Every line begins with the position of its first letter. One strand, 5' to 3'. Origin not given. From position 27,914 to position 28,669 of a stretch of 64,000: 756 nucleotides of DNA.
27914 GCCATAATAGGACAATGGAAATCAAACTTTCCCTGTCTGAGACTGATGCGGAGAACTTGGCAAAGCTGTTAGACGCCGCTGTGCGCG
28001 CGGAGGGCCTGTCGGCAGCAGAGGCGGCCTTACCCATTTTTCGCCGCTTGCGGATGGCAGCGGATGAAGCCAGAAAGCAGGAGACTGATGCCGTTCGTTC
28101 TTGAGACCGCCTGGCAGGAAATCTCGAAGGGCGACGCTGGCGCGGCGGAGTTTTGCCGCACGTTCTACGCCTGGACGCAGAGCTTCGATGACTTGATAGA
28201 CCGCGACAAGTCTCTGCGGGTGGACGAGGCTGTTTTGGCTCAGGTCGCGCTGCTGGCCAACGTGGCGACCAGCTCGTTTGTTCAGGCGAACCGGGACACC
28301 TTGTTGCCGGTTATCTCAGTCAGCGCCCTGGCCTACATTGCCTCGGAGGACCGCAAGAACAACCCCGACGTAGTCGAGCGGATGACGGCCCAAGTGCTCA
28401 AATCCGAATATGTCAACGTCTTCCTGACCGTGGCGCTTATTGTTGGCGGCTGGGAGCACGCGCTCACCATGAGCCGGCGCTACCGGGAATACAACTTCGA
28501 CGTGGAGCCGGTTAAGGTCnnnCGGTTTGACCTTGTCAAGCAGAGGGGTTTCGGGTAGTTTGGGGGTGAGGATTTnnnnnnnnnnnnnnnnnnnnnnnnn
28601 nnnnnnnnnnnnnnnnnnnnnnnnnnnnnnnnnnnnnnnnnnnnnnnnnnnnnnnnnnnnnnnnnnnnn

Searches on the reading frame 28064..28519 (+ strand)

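Call 9: search_protein_families(library=phrogs, proteins=[window:28064-28519:+], max_evalue=0.001)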
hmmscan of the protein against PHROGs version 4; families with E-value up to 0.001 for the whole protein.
window:28064-28519:+ (152 aa): 1 family
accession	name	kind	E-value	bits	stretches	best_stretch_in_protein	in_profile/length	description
phrog_21390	-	unknown function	4.8e-14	53.5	1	20-139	16-134/153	-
